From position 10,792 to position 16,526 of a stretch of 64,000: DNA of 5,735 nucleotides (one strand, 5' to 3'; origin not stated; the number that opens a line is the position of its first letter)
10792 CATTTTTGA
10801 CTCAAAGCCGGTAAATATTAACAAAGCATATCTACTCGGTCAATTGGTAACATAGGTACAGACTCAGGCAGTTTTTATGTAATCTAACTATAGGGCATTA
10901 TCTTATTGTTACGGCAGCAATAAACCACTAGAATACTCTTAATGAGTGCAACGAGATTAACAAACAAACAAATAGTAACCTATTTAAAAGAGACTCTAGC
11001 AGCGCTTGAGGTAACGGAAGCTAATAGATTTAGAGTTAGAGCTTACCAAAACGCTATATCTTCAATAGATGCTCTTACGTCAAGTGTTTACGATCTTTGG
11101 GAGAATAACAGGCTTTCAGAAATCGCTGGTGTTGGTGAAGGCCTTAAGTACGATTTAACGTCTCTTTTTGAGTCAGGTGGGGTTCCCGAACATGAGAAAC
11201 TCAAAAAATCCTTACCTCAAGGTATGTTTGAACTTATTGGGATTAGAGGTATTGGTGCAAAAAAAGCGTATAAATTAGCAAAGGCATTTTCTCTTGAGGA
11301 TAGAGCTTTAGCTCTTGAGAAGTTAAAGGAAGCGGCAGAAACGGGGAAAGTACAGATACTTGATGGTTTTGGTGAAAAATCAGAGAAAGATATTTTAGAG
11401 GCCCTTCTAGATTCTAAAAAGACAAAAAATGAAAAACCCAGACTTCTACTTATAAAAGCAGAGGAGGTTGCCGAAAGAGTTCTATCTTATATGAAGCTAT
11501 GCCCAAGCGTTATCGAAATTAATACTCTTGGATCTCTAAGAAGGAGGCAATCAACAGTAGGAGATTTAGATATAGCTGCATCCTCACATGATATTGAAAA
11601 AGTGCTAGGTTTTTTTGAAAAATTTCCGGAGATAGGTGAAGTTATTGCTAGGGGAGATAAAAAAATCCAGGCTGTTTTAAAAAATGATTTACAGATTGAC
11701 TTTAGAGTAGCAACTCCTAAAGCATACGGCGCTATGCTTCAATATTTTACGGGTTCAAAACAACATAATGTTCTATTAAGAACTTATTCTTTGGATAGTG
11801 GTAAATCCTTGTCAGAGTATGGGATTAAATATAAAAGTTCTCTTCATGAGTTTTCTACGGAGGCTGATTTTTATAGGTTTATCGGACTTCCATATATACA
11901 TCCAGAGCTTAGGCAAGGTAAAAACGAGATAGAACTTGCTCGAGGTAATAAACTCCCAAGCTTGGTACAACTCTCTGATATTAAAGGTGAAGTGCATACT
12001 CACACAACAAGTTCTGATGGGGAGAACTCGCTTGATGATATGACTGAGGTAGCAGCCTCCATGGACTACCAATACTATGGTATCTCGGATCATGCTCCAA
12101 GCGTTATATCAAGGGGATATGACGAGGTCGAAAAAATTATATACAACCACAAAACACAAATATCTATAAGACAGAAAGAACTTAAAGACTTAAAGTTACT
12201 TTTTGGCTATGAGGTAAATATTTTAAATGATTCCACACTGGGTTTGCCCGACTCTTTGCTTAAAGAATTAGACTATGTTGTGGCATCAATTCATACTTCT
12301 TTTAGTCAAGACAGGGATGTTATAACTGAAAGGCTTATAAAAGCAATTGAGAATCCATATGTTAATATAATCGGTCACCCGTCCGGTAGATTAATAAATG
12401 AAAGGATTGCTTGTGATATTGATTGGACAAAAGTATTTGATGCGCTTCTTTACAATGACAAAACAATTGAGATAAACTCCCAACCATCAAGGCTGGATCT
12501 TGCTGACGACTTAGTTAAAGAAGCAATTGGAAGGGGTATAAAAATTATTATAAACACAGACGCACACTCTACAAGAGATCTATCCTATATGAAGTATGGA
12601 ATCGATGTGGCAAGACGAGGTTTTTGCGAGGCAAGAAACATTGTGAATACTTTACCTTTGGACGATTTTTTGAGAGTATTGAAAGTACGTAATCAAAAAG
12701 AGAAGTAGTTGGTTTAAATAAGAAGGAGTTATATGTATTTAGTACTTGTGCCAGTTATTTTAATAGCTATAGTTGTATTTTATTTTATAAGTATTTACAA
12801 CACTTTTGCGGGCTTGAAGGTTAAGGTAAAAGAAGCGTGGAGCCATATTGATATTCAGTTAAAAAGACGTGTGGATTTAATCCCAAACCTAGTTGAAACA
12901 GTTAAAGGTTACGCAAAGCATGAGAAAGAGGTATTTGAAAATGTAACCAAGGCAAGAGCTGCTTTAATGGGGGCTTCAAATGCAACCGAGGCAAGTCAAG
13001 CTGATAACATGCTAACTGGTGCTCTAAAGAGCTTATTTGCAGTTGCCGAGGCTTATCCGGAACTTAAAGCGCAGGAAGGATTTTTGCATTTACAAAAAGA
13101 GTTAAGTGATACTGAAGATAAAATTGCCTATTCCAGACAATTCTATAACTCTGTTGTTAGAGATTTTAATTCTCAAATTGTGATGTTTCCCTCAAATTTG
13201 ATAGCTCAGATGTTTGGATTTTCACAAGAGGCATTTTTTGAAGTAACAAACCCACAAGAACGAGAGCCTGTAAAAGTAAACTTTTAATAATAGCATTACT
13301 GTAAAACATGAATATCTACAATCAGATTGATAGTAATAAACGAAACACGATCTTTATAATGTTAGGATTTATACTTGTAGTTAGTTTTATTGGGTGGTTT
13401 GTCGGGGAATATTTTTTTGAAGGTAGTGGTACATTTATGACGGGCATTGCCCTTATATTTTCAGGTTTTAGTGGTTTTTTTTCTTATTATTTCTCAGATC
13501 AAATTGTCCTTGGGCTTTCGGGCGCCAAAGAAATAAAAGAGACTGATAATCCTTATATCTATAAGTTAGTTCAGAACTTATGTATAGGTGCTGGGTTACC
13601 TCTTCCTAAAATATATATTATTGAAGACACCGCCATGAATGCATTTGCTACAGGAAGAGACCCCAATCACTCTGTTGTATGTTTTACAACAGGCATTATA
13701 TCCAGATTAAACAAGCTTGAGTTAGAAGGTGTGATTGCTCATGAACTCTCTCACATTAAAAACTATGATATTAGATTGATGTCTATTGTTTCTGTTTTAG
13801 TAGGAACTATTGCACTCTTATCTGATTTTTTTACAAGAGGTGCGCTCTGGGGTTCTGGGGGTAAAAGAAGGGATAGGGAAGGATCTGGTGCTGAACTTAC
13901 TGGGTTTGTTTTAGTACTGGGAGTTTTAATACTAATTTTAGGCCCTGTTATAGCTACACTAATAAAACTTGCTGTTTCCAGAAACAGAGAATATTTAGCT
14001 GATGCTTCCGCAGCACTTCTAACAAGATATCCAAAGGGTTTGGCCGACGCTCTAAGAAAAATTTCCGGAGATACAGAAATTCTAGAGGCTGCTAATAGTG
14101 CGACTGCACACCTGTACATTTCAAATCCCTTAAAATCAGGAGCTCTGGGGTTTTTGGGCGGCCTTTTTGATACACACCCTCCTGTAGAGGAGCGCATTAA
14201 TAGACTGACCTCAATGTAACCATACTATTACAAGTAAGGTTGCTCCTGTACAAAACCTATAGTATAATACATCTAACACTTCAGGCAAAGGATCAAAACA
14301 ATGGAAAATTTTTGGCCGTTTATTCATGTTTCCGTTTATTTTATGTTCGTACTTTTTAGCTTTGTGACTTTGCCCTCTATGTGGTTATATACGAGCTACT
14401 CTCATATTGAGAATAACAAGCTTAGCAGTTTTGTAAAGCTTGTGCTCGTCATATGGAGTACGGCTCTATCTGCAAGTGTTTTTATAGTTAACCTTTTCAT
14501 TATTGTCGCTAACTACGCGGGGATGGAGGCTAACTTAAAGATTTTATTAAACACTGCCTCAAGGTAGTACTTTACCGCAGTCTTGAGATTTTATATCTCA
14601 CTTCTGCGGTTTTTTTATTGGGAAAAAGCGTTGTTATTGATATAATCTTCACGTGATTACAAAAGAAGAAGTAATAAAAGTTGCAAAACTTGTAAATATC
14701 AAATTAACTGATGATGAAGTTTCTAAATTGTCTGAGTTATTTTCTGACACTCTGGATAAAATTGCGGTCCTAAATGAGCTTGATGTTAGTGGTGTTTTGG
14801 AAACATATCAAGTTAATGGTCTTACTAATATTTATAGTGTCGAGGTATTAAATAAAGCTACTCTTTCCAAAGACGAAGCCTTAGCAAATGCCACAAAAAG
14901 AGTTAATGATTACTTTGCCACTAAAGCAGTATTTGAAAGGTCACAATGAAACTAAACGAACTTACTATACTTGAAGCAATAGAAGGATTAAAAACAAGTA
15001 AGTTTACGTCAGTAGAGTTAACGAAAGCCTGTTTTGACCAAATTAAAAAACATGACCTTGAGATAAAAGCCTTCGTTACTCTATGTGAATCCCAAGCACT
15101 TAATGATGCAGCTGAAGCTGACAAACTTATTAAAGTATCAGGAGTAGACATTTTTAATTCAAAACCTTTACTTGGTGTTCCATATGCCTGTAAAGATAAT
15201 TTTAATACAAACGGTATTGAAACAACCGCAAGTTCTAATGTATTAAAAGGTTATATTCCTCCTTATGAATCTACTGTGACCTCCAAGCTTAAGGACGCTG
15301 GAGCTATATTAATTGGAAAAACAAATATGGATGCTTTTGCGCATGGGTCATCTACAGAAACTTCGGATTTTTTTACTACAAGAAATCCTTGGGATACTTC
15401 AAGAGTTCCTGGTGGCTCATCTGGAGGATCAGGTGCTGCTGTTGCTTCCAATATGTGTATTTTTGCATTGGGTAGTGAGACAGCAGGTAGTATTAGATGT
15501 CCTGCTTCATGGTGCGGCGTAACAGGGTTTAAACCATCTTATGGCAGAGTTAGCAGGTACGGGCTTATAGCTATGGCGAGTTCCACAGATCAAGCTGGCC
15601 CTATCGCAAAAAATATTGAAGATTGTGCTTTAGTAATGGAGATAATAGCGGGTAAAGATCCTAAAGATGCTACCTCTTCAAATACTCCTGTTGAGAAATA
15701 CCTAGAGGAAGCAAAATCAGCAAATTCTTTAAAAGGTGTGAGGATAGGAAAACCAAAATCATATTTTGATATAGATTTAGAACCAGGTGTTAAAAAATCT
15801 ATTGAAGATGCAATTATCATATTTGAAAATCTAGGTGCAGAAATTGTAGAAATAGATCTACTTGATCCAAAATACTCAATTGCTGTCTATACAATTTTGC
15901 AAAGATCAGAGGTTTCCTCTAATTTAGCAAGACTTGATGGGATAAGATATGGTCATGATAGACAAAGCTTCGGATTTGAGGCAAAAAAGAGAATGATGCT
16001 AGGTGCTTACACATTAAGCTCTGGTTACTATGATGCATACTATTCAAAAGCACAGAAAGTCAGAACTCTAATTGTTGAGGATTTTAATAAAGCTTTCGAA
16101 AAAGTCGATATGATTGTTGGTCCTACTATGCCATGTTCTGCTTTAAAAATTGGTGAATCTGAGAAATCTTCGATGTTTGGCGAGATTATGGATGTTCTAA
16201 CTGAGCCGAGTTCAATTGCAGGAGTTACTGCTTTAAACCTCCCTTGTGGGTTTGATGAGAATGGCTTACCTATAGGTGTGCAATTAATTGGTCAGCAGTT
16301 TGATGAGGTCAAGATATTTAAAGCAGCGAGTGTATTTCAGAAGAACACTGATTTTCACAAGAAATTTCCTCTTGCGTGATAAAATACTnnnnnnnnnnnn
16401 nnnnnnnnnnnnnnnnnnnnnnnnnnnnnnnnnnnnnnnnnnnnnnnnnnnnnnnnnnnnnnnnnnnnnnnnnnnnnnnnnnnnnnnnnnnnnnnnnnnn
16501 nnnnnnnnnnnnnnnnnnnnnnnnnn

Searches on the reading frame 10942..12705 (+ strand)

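Call 79: search_protein_families(library=pfam, proteins=[window:10942-12705:+], max_evalue=0.00001)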
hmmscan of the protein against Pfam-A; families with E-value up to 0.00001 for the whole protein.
window:10942-12705:+ (588 aa): 4 families
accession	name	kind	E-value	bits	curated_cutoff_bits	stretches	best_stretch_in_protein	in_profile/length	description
PF14791.11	DNA_pol_B_thumb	-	1.6e-17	63.5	25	1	266-325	2-63/63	DNA polymerase beta thumb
PF14716.13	HHH_8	-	2.6e-12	47.3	30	1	7-77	2-69/73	Helix-hairpin-helix domain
PF02811.25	PHP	-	5.2e-09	37.1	26.4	1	351-466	2-111/164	PHP domain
PF14520.12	HHH_5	-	1.5e-06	29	27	0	97-155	3-55/57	Helix-hairpin-helix domain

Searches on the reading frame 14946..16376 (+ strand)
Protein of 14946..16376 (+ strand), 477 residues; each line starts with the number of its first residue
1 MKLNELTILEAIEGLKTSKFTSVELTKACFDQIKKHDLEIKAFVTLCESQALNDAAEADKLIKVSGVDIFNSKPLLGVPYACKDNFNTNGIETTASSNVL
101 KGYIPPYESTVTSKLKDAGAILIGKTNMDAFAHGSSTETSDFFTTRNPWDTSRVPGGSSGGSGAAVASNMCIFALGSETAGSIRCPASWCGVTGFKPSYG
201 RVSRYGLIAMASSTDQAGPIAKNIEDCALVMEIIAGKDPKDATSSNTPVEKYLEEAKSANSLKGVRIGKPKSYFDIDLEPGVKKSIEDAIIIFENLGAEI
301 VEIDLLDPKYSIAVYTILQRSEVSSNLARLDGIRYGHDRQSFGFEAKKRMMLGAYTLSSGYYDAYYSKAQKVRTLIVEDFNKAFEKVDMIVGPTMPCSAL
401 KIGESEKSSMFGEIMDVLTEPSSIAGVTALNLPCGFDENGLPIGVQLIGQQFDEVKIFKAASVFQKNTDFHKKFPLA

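Call 79: search_protein_families(library=pfam, proteins=[window:14946-16376:+], max_evalue=0.00001)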
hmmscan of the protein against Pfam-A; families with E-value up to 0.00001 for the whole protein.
window:14946-16376:+ (477 aa): 1 family
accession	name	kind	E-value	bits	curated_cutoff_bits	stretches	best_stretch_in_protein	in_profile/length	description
PF01425.27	Amidase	-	2.3e-136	455.8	27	1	24-457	1-444/445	Amidase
